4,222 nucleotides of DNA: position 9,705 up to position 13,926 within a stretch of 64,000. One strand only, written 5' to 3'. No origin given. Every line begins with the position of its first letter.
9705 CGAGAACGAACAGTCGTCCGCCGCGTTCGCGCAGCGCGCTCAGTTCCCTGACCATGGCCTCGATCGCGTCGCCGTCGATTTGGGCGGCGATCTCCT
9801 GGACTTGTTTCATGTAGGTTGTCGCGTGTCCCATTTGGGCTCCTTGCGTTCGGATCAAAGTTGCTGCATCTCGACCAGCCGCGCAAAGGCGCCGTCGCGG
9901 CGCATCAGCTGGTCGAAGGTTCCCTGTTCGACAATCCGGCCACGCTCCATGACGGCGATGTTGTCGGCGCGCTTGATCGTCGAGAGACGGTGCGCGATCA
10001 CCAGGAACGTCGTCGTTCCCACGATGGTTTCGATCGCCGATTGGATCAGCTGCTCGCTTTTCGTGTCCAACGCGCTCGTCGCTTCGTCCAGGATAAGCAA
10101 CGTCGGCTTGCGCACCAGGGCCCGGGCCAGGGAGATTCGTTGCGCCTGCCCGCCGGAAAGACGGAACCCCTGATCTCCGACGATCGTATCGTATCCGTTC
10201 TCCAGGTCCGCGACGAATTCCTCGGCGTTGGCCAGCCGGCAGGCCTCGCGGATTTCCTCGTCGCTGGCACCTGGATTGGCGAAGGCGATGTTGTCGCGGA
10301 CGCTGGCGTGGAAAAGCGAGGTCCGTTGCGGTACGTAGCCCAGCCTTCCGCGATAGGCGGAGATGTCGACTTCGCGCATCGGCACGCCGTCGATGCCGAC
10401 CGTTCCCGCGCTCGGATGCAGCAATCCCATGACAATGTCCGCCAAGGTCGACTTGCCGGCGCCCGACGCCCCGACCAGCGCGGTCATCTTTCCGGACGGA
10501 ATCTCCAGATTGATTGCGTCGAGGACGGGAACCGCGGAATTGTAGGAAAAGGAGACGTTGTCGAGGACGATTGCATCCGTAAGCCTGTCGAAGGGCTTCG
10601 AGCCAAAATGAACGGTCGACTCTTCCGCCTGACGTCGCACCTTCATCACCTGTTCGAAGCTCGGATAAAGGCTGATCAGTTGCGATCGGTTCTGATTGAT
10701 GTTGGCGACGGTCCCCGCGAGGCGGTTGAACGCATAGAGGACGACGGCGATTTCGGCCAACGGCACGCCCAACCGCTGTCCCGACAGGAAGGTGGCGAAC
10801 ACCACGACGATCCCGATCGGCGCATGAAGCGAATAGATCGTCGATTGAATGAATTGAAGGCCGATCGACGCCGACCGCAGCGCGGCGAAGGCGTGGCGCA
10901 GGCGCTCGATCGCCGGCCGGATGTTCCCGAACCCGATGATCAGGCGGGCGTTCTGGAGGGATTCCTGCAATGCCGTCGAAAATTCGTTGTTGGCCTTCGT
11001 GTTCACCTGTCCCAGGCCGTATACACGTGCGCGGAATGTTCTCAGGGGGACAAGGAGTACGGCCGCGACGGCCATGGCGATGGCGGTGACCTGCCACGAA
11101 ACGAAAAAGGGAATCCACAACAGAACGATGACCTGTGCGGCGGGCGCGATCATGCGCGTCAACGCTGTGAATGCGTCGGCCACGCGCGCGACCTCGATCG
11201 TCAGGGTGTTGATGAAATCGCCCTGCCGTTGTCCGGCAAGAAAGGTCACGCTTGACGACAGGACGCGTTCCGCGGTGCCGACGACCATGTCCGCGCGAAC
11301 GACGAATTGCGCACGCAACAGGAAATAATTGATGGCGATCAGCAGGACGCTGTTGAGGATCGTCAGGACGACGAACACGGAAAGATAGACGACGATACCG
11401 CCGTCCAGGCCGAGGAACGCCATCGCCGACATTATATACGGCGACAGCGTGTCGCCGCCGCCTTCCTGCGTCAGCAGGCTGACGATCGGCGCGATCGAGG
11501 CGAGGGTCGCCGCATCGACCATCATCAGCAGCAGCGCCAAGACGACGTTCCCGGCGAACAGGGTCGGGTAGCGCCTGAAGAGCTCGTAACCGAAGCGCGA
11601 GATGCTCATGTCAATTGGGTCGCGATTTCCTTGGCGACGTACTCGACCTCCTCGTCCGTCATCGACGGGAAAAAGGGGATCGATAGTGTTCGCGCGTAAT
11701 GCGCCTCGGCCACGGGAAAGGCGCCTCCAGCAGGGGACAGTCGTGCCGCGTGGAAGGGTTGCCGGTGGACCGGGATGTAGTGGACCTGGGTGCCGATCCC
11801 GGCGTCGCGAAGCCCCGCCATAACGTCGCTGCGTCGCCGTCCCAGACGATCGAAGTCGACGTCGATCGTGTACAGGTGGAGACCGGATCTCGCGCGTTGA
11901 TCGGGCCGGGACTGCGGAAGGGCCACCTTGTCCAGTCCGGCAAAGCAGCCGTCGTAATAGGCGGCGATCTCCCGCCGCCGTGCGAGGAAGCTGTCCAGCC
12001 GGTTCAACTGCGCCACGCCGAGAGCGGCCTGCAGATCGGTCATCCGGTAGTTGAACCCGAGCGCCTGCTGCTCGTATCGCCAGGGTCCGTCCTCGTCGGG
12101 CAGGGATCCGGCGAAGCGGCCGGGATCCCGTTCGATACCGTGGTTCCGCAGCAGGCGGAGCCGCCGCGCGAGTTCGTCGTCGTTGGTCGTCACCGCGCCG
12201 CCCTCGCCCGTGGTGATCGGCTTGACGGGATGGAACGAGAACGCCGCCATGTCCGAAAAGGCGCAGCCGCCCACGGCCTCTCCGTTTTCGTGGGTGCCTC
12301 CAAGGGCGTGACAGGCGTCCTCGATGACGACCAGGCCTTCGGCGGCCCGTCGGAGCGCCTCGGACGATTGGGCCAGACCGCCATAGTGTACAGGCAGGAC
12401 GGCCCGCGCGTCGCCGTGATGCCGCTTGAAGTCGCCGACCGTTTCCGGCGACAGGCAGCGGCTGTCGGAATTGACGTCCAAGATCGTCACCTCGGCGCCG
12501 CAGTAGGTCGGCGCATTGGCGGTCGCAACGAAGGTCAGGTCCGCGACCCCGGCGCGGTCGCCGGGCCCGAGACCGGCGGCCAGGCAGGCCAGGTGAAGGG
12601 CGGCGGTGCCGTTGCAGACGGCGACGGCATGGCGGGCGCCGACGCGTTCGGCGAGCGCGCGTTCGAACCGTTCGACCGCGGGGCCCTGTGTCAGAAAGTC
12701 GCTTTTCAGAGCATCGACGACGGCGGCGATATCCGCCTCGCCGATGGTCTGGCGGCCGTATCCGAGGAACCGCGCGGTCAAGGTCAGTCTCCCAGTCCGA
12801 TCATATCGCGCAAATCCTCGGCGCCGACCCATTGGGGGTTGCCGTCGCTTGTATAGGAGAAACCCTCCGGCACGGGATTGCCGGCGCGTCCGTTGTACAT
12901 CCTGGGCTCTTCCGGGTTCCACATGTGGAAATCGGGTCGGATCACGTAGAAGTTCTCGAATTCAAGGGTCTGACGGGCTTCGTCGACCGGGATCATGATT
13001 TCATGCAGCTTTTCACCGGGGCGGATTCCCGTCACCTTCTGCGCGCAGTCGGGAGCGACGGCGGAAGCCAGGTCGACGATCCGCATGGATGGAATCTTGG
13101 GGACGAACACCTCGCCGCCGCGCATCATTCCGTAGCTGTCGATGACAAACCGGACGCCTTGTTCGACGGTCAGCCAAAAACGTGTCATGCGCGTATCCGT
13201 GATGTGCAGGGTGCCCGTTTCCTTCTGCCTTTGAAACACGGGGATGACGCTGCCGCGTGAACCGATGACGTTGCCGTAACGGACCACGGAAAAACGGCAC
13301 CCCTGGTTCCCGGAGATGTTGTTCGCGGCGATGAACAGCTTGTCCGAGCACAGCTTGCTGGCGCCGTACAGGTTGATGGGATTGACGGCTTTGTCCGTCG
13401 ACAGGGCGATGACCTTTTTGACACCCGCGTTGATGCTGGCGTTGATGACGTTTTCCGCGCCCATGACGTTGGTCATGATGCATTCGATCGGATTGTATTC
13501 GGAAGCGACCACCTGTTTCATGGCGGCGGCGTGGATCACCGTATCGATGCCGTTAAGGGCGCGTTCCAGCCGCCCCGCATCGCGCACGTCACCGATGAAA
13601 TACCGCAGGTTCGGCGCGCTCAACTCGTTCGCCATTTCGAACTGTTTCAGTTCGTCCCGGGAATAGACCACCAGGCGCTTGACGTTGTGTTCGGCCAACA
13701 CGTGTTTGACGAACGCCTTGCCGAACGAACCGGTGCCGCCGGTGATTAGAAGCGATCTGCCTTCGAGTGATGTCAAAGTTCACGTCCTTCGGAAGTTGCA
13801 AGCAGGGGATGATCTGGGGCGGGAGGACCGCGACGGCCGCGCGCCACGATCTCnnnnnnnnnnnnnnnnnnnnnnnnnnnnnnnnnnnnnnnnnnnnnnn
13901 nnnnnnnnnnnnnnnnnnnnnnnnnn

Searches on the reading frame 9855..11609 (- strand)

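Call 55: search_protein_families(library=pfam, proteins=[window:9855-11609:-], max_evalue=0.00001)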
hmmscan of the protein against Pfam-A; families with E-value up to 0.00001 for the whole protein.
window:9855-11609:- (584 aa): 3 families
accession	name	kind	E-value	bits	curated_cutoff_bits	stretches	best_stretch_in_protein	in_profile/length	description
PF00005.33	ABC_tran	-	1.4e-33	116.8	25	1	363-512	1-137/137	ABC transporter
PF00664.28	ABC_membrane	-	4.7e-15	56.4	28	1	32-277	15-246/274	ABC transporter transmembrane region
PF02463.25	SMC_N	-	6.5e-08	32.7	40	0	483-554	136-211/220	RecF/RecN/SMC N terminal domain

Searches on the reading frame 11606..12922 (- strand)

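Call 55: search_protein_families(library=pfam, proteins=[window:11606-12922:-], max_evalue=0.00001)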
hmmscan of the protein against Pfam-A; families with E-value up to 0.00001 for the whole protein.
window:11606-12922:- (438 aa): 1 family
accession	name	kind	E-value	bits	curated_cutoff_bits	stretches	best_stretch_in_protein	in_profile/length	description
PF01041.23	DegT_DnrJ_EryC1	-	4.4e-104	349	19.8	1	59-433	2-359/360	DegT/DnrJ/EryC1/StrS aminotransferase family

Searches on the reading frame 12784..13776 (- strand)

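Call 55: search_protein_families(library=pfam, proteins=[window:12784-13776:-], max_evalue=0.00001)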
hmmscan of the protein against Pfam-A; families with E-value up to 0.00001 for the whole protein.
window:12784-13776:- (330 aa): 9 families
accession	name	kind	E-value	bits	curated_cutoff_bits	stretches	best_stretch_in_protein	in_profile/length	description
PF02719.21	Polysacc_synt_2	-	3.7e-99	332.1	20.2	1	9-280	1-292/293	Polysaccharide biosynthesis protein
PF01370.27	Epimerase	-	1.3e-23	84.1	20.9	1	10-209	2-219/240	NAD dependent epimerase/dehydratase family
PF01073.25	3Beta_HSD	-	8.3e-19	68.1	22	1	10-133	1-122/280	3-beta hydroxysteroid dehydrogenase/isomerase family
PF16363.11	GDP_Man_Dehyd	-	2.8e-15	57.1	27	1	10-140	1-156/332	GDP-mannose 4,6 dehydratase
PF13460.12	NAD_binding_10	-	6.6e-12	46.1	27.2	1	13-131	1-102/184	NAD(P)H-binding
PF04321.23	RmlD_sub_bind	-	2.2e-09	37.2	27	1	8-194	2-177/287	RmlD substrate binding domain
PF07993.18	NAD_binding_4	-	2.6e-08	33.8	20.1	0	11-133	1-142/258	Male sterility protein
PF05368.20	NmrA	-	5.2e-07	30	27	1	9-123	5-103/298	NmrA-like family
PF08659.16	KR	-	3.8e-06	27.4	22.6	1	9-86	3-91/180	KR domain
